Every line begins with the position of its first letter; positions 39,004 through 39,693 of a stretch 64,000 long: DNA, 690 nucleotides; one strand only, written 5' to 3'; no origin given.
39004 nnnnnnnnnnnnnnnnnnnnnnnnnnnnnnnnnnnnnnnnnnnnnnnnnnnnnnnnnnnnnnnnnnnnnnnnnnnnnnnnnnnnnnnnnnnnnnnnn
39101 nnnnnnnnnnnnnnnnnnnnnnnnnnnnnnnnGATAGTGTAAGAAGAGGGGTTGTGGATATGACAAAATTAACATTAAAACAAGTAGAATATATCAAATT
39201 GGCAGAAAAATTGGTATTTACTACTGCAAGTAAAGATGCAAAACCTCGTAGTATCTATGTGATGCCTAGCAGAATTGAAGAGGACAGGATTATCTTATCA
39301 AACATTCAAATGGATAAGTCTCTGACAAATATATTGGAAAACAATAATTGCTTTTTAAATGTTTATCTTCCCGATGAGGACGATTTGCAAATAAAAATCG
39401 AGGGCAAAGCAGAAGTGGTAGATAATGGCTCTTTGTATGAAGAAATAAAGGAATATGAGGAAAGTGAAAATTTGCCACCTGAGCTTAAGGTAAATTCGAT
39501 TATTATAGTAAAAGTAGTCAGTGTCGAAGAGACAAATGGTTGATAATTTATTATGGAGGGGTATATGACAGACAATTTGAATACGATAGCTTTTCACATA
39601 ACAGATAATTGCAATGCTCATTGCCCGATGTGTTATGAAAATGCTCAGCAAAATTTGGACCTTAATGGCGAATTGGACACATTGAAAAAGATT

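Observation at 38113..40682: rplI-linked cassette of a DUF4178-like ORF, a PNPOx-fold protein and a radical SAM/SPASM enzyme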

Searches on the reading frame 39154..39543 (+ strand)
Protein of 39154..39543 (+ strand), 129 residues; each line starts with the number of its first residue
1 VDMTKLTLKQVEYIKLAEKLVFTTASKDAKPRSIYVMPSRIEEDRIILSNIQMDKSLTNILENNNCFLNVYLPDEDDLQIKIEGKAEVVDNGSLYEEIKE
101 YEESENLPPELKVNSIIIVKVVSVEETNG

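Call 3: search_protein_families(library=pfam, proteins=[window:39154-39543:+], max_evalue=0.1)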
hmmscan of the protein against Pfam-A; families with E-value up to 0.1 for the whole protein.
window:39154-39543:+ (129 aa): 1 family
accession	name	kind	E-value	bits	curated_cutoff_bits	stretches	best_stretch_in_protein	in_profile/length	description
PF01243.27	PNPOx_N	-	4.7e-06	27.4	28.1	1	13-121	8-113/120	Pyridoxamine 5'-phosphate oxidase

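Call 4: search_protein_families(library=ncbifam, proteins=[window:39154-39543:+], max_evalue=0.1)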
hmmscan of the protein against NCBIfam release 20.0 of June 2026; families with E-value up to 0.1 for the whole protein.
window:39154-39543:+ (129 aa): 4 families
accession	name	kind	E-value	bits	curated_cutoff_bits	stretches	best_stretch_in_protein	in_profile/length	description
TIGR04025.1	PPOX_FMN_DR2398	subfamily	0.011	15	170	1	51-114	76-137/197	MSMEG_1061 family FMN-dependent PPOX-type flavoprotein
TIGR03618.1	Rv1155_F420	subfamily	0.044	14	79.05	1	19-94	10-87/127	TIGR03618 family F420-dependent PPOX class oxidoreductase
TIGR00558.3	pdxH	equivalog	0.061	12.9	180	1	15-91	19-94/190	pyridoxamine 5'-phosphate oxidase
TIGR03667.1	Rv3369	hypoth_equivalog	0.074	13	125.3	1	22-102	19-98/130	TIGR03667 family PPOX class F420-dependent oxidoreductase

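Call 36: find_homologous_proteins(query=A3)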
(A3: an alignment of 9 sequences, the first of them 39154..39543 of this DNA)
Query A3 (9 sequences) (129 aa, profile of the alignment): 430 proteins with E <= 0.001 among 1568 candidates; the best 120 are listed.
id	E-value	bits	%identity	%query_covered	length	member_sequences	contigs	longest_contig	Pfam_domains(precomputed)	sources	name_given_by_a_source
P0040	7.2e-58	212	49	96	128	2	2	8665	PF01243.28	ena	-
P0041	2.9e-57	210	48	97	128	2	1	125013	PF01243.28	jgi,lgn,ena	-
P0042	2.6e-56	207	64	96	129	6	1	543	PF01243.28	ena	-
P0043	2.9e-56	206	60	96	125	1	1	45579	PF01243.28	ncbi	-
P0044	6.0e-56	205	61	96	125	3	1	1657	PF01243.28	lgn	-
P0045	6.8e-56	205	55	95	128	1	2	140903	PF01243.28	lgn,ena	-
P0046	7.2e-56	205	52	96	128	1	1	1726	PF01243.28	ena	-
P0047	7.7e-56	205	50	96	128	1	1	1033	PF01243.28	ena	-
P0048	1.0e-55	205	56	96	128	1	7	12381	PF01243.28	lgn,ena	-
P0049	1.2e-55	204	59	93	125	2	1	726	PF01243.28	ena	-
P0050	1.2e-55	204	50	96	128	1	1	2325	-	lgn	-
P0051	1.5e-55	204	63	96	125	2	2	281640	PF01243.28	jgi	-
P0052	2.8e-55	203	55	96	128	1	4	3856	-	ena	-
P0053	2.9e-55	203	51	89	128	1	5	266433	PF01243.28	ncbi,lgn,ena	-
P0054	3.4e-55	203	60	96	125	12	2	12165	PF01243.28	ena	-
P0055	4.6e-55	203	56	91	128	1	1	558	PF01243.28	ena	-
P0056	4.8e-55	202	53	91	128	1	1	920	PF01243.28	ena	-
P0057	5.2e-55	202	57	91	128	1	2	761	PF01243.28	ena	-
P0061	8.6e-55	202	52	96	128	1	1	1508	PF01243.28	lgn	-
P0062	1.2e-54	201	65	96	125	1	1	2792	PF01243.28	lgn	-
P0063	1.2e-54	201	54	95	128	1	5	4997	PF01243.28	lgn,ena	-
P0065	1.5e-54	201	52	95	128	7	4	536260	PF01243.28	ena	-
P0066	1.7e-54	201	98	98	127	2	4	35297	PF01243.28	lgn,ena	-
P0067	2.5e-54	200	65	96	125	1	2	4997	PF01243.28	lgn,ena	-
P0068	2.6e-54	200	65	96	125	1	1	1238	PF01243.28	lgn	-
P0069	2.8e-54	200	64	93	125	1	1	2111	PF01243.28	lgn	-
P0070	3.0e-54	200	65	96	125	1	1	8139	PF01243.28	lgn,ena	-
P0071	3.1e-54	200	65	96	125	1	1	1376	PF01243.28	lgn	-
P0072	3.6e-54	200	55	96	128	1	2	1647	PF01243.28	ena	-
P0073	3.6e-54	200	62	96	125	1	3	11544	PF01243.28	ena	-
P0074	4.0e-54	199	65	96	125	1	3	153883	PF01243.28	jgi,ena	-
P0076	4.9e-54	199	62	83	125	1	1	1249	PF01243.28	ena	-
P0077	7.4e-54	199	65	96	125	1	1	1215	PF01243.28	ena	-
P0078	1.0e-53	198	59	98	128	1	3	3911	PF01243.28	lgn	-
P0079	1.1e-53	198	64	96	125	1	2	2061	PF01243.28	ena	-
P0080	1.4e-53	198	65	96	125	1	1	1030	PF01243.28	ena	-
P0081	1.4e-53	198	53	96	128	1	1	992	PF01243.28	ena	-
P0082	1.6e-53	198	53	93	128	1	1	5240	PF01243.28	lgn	-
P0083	1.7e-53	198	56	93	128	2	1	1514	PF01243.28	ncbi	-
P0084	1.9e-53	197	63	96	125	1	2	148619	PF01243.28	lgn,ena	-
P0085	1.9e-53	197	56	98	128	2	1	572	PF01243.28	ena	-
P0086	2.8e-53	197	56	98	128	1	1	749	PF01243.28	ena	-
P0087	3.0e-53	197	58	96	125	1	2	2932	PF01243.28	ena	-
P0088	3.2e-53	197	65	96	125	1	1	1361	PF01243.28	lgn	-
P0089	4.3e-53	196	65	96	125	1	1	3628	PF01243.28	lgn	-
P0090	5.9e-53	196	54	95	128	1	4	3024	PF01243.28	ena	-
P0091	6.6e-53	196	58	98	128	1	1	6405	PF01243.28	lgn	-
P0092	6.8e-53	196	65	96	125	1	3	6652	PF01243.28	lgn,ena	-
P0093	6.9e-53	196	77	98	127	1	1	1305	PF01243.28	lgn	-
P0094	7.9e-53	195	76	98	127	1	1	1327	PF01243.28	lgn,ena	-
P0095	8.0e-53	195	59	98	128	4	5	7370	PF01243.28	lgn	-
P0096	8.0e-53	195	64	96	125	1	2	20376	PF01243.28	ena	-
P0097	1.1e-52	195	65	96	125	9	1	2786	PF01243.28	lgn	-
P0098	1.1e-52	195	56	100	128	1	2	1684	PF01243.28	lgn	-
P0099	1.1e-52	195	57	98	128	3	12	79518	PF01243.28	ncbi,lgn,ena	-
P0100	1.3e-52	195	64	96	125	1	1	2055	PF01243.28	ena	-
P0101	1.5e-52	194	65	96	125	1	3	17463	PF01243.28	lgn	-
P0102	1.6e-52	194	51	95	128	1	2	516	PF01243.28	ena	-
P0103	1.7e-52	194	62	96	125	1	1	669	PF01243.28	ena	-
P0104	1.8e-52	194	61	93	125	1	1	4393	PF01243.28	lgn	-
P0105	2.0e-52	194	63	96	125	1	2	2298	PF01243.28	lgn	-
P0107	2.4e-52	194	60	96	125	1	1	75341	PF01243.28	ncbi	-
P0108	2.4e-52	194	51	95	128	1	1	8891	PF01243.28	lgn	-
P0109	2.7e-52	194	47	97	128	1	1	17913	PF01243.28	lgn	-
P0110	2.8e-52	194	59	96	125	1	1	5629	PF01243.28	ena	-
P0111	3.0e-52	193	57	98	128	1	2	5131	PF01243.28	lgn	-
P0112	3.2e-52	193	65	96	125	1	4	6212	PF01243.28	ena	-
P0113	3.4e-52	193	75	98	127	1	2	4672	PF01243.28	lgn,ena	-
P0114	3.4e-52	193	50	95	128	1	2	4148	PF01243.28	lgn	-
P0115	4.3e-52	193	60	96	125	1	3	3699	PF01243.28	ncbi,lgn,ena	-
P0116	4.3e-52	193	63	93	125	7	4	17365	PF01243.28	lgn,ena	-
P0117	4.4e-52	193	60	96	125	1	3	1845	PF01243.28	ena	-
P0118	4.4e-52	193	60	96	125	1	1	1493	PF01243.28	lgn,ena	-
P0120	4.8e-52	193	50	95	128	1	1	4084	PF01243.28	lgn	-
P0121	4.9e-52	193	63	96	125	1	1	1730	PF01243.28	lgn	-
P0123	5.0e-52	193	61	96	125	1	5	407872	PF01243.28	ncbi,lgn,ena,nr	ncbi:MAG: pyridoxamine 5'-phosphate oxidase family protein [Clostridia bacterium]|nr:pyridoxamine 5'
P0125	5.1e-52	193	60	96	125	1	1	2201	PF01243.28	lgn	-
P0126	5.3e-52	193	61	96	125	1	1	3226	PF01243.28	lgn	-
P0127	5.9e-52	192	62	93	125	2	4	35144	PF01243.28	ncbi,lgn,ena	-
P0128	6.3e-52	192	61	96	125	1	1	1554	PF01243.28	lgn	-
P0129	6.3e-52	192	61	96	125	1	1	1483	PF01243.28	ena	-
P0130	6.3e-52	192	57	98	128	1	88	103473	PF01243.28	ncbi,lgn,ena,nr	ncbi:MAG: pyridoxamine 5'-phosphate oxidase family protein [Clostridia bacterium]|nr:pyridoxamine 5'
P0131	7.1e-52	192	57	98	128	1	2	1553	PF01243.28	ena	-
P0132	7.9e-52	192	57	98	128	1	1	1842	PF01243.28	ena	-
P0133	8.8e-52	192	63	96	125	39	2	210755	PF01243.28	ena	-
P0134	8.9e-52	192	65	96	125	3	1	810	PF01243.28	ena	-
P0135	9.0e-52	192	65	96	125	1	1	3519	PF01243.28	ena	-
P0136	1.0e-51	192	51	95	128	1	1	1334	PF01243.28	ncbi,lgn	-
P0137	1.1e-51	192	60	96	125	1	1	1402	PF01243.28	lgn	-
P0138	1.4e-51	191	52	100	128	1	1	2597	PF01243.28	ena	-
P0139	1.4e-51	191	53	100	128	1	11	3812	PF01243.28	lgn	-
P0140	1.5e-51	191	57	98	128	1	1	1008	PF01243.28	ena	-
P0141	1.5e-51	191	58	96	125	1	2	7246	PF01243.28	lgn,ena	-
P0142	2.0e-51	191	62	93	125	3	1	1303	PF01243.28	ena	-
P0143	2.1e-51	191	63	86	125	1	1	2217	PF01243.28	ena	-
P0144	2.2e-51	191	61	96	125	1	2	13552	PF01243.28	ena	-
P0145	2.2e-51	191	59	96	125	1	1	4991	PF01243.28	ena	-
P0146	2.4e-51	190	61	96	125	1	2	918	PF01243.28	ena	-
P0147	2.9e-51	190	51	100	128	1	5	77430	PF01243.28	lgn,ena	-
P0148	3.1e-51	190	58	96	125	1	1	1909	PF01243.28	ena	-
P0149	3.2e-51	190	50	98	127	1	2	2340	PF01243.28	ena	-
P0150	3.3e-51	190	61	96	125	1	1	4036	PF01243.28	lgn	-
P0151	3.3e-51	190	60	96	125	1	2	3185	PF01243.28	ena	-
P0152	3.5e-51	190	59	96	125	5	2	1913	PF01243.28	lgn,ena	-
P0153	3.6e-51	190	57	98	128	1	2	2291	PF01243.28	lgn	-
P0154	3.6e-51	190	61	96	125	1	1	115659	PF01243.28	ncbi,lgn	-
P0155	4.0e-51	190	61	96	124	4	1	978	PF01243.28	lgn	-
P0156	4.3e-51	190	50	98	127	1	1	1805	PF01243.28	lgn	-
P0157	4.5e-51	190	54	98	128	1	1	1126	PF01243.28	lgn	-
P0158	4.6e-51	190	60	96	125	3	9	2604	PF01243.28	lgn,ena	-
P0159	4.8e-51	190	51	100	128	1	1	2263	PF01243.28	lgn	-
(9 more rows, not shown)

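Call 37: find_related_loci(query=A3, collection=genome_contigs, flank=6000)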
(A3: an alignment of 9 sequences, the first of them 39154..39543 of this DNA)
Query A3 (129 aa) in genome_contigs; peptide patterns used: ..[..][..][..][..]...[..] (x = any residue, [..] = any of these).
83 stretches matched a pattern; 25 encode a relative of the query (tblastn E <= 1e-3); 25 distinct loci.
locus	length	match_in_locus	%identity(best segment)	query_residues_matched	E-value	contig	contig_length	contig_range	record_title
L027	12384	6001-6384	63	2-129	1e-52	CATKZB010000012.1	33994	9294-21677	MAG TPA_asm: uncultured Christensenella sp. isolate MGG06840_1680015412 genome assembly, contig: ERR3199580_1549, whole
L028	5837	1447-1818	63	6-129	2e-49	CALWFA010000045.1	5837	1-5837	MAG: uncultured Clostridia bacterium isolate BRZ_AR__bin81 genome assembly, contig: BRZ_AR__NODE_16914_length_5837_cov_1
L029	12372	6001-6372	61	6-129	3e-49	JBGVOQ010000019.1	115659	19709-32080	MAG: Candidatus Onthoplasma sp. isolate fecal_MAG_207 fecal_MAG_207_contig_0019, whole genome shotgun sequence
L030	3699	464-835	60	6-129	6e-49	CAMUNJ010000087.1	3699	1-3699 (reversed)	MAG TPA_asm: uncultured Firmicutes bacterium isolate SRR14038234_bin.76_metawrap_v1.3_MAG genome assembly, contig: NODE.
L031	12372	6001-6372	60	6-129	2e-48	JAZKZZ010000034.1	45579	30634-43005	MAG: Bacilli bacterium isolate T1900045082_TC20190076.MAGScoT_cleanbin_000019 SGB_4666_k141_1835986, whole genome shotgu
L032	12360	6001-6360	62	10-129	6e-47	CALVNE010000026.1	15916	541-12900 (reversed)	MAG: uncultured Clostridia bacterium isolate BRZ_EH__bin128 genome assembly, contig: BRZ_EH__NODE_6598_length_15916_cov_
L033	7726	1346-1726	59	3-129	6e-47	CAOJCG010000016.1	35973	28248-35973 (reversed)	MAG TPA_asm: uncultured Clostridiaceae bacterium isolate SRR13428083_bin.1_metawrap_v1.3_MAG genome assembly, contig: NO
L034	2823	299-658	62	10-129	4e-47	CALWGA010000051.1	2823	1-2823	MAG: uncultured Clostridia bacterium isolate E14__bin171 genome assembly, contig: E14__k127_4617999, whole genome shotgu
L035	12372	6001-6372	62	6-129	9e-47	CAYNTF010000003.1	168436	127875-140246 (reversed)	MAG TPA_asm: uncultured Lachnospiraceae bacterium isolate SRP141132_co6_278 genome assembly, contig: NODE_15_length_1684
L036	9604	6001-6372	58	6-129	4e-46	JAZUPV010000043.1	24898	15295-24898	MAG: Clostridia bacterium isolate T1900044863_TS20190329.MAGScoT_cleanbin_000028 SGB_3117_k141_1560445, whole genome sho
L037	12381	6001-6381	57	3-129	6e-46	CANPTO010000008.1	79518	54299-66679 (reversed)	MAG TPA_asm: uncultured Clostridiaceae bacterium isolate SRR15730537_bin.28_metawrap_v1.3_MAG genome assembly, contig: N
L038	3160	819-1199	57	3-129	2e-45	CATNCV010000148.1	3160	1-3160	MAG TPA_asm: uncultured Clostridiaceae bacterium isolate MGG23553_1680015481 genome assembly, contig: SRR10120763_2017,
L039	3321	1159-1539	57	3-129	2e-45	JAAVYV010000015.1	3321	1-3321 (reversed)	MAG: Clostridia bacterium isolate ABMPRH_51_2 k141_343541, whole genome shotgun sequence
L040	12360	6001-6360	57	10-129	6e-45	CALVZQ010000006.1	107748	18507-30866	MAG: uncultured Clostridia bacterium isolate BRZ_FC__bin54 genome assembly, contig: BRZ_FC__NODE_220_length_107748_cov_1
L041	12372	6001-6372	54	6-129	7e-45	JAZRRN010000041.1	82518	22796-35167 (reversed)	MAG: Candidatus Caccovivens sp. isolate T1900045353_YK20190043.MAGScoT_cleanbin_000015 SGB_6775_k141_755509, whole genom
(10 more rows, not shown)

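Call 44: search_solved_structures(query=A4, max_evalue=1)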
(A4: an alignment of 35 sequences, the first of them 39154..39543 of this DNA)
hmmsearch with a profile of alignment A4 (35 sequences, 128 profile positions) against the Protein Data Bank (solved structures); distinct sequences matched with E-value up to 1: 4.
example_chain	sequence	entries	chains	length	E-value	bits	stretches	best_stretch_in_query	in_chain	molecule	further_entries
3in6_A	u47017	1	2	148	0.0035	20.3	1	19-100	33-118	FMN-binding protein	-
5esc_A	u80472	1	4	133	0.016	18.1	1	6-102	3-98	HupZ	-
7kq2_A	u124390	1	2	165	0.026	17.4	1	7-102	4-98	HupZ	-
7kpz_A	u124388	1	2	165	0.029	17.3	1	7-102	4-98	HupZ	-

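Call 51: predict_structure(alignment_id=A4)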
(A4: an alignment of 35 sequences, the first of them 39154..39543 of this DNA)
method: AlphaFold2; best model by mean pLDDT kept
length: 129 residues; sequences in the alignment: 35
mean_pLDDT: 93.4   pTM: 0.86
mean pLDDT of the five models: 93.4, 93.1, 92.0, 90.7, 89.6
residues with pLDDT >= 90: 109; 70-90: 17; 50-70: 3; < 50: 0
segments of 3 or more residues with pLDDT < 50: none
pLDDT, mean of each block of 10 residues (from residue 1): 84 96 94 96 95 93 96 95 97 95 84 95 94
secondary structure, 60 per line:
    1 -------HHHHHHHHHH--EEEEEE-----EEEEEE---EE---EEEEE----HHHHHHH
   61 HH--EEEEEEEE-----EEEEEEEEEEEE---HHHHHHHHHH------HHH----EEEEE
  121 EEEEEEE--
elements in order: H8-17 E20-25 E31-36 E45-49 H54-62 E65-72 E78-89 H93-102 E116-127

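Call 55: fold_search(model_id=the predicted structure, library=pdb)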
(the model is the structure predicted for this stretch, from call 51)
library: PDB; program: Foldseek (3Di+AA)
matches with E <= 10: 755; with E <= 0.001: 127
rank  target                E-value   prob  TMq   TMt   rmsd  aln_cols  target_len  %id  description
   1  7kq2_B                1.2e-07  1.00  0.81  0.87   2.2       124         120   14  1.98 A resolution crystal structure of Group A Streptococcus H111A HupZ-V5-His6 (released 2021-02-10)
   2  7kq2_A                1.2e-07  1.00  0.80  0.87   2.1       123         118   15  1.98 A resolution crystal structure of Group A Streptococcus H111A HupZ-V5-His6 (released 2021-02-10)
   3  2re7                  1.7e-07  1.00  0.78  0.77   3.2       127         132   16  Crystal structure of a pyridoxamine 5'-phosphate oxidase related protein (psyc_0186) from psychrobacter arcticus 273-4 a (released 2007-10-09)
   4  7eg5_A                5.0e-07  1.00  0.76  0.78   2.7       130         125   18  FMN-bound form of YviC from Lactococcus lactis subsp. lactis Il1403 (released 2022-04-20)
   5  3in6_A                5.3e-07  1.00  0.75  0.67   3.3       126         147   17  Crystal structure of a fmn-binding protein (swol_0183) from syntrophomonas wolfei subsp. wolfei at 2.12 A resolution (released 2009-08-25)
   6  5esc_A                5.9e-07  1.00  0.81  0.87   2.0       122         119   15  Crystal structure of Group A Streptococcus HupZ (released 2016-05-25)
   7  7kpz_A                7.4e-07  1.00  0.81  0.84   2.2       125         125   14  1.70 A resolution crystal structure of Group A Streptococcus HupZ-V5-His6 (released 2021-02-10)
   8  7kpz_B                1.0e-06  1.00  0.81  0.83   1.8       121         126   16  1.70 A resolution crystal structure of Group A Streptococcus HupZ-V5-His6 (released 2021-02-10)
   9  2i51_A                1.4e-06  1.00  0.58  0.41   5.6       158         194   12  CRYSTAL STRUCTURE OF a pyridoxamine 5'-phosphate oxidase-related, FMN binding protein (NPUN_F5749) FROM NOSTOC PUNCTIF (released 2006-09-05)
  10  3amf_A                1.6e-06  1.00  0.75  0.79   2.4       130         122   17  E13R mutant of FMN-binding protein from Desulfovibrio vulgaris (Miyazaki F) (released 2011-10-05)
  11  3awh_A                1.6e-06  1.00  0.75  0.79   2.4       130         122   17  E13K mutant of FMN-binding protein from Desulfovibrio vulgaris (Miyazaki F) (released 2012-04-18)
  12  2i02_B                1.6e-06  1.00  0.74  0.69   3.4       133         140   18  CRYSTAL STRUCTURE OF a pyridoxamine 5'-phosphate oxidase-like family protein (NPUN_R6570) FROM NOSTOC PUNCTIFORME PCC  (released 2006-08-29)
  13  2e83_A                2.0e-06  1.00  0.75  0.79   2.4       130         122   18  T31V mutant of FMN-binding protein from Desulfovibrio vulgaris (Miyazaki F) (released 2008-01-15)
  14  3a6r_A                2.0e-06  1.00  0.75  0.79   2.4       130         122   17  E13Q mutant of FMN-binding protein from Desulfovibrio vulgaris (Miyazaki F) (released 2010-09-01)
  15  2htd_B                2.2e-06  1.00  0.73  0.76   3.1       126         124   15  CRYSTAL STRUCTURE OF A PUTATIVE PYRIDOXAMINE 5'-PHOSPHATE OXIDASE (LDB0262) FROM LACTOBACILLUS DELBRUECKII SUBSP. AT 1 (released 2006-08-15)
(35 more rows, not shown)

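Call 58: search_protein_families(library=padloc, proteins=[window:39154-39543:+], max_evalue=0.001)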
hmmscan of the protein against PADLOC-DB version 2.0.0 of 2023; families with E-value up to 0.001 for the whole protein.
window:39154-39543:+ (129 aa): 0 families

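Call 67: find_encoding_contigs(protein=P0113, flank=5000, max_places=3)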
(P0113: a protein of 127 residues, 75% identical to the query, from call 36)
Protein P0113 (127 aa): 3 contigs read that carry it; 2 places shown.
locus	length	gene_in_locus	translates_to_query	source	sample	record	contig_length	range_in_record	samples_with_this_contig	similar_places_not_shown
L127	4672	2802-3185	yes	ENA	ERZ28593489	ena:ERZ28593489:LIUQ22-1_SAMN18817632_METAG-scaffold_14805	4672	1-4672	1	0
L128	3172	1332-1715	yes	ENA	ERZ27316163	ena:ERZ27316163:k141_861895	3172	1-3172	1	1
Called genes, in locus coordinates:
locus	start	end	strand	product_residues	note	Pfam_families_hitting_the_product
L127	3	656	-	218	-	?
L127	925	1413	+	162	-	PF00466:Ribosomal_L10, PF27436:RL10_C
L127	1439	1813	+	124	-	PF16320:Ribosomal_L12_N, PF00542:Ribosomal_L12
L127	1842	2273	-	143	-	-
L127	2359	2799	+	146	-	PF01281:Ribosomal_L9_N, PF03948:Ribosomal_L9_C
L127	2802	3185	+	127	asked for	PF01243:PNPOx_N (weak)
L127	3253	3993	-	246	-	PF04298:Zn_peptidase_2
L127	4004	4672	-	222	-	?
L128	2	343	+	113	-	?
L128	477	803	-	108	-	-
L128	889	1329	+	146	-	PF01281:Ribosomal_L9_N, PF03948:Ribosomal_L9_C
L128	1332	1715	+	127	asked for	PF01243:PNPOx_N (weak)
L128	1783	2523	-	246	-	PF04298:Zn_peptidase_2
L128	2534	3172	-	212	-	?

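Call 72: search_solved_structures(query=A4, max_evalue=10, show_alignments=3)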
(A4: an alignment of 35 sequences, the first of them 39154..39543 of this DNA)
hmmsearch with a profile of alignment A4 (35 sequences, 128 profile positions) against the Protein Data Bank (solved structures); distinct sequences matched with E-value up to 10: 5.
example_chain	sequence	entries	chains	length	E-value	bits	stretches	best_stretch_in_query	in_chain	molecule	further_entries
3in6_A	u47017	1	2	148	0.0035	20.3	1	19-100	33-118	FMN-binding protein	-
5esc_A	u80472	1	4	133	0.016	18.1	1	6-102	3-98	HupZ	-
7kq2_A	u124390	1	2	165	0.026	17.4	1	7-102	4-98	HupZ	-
7kpz_A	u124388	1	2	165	0.029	17.3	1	7-102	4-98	HupZ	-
2fhq_A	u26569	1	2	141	1.4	11.9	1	3-60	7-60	putative general stress protein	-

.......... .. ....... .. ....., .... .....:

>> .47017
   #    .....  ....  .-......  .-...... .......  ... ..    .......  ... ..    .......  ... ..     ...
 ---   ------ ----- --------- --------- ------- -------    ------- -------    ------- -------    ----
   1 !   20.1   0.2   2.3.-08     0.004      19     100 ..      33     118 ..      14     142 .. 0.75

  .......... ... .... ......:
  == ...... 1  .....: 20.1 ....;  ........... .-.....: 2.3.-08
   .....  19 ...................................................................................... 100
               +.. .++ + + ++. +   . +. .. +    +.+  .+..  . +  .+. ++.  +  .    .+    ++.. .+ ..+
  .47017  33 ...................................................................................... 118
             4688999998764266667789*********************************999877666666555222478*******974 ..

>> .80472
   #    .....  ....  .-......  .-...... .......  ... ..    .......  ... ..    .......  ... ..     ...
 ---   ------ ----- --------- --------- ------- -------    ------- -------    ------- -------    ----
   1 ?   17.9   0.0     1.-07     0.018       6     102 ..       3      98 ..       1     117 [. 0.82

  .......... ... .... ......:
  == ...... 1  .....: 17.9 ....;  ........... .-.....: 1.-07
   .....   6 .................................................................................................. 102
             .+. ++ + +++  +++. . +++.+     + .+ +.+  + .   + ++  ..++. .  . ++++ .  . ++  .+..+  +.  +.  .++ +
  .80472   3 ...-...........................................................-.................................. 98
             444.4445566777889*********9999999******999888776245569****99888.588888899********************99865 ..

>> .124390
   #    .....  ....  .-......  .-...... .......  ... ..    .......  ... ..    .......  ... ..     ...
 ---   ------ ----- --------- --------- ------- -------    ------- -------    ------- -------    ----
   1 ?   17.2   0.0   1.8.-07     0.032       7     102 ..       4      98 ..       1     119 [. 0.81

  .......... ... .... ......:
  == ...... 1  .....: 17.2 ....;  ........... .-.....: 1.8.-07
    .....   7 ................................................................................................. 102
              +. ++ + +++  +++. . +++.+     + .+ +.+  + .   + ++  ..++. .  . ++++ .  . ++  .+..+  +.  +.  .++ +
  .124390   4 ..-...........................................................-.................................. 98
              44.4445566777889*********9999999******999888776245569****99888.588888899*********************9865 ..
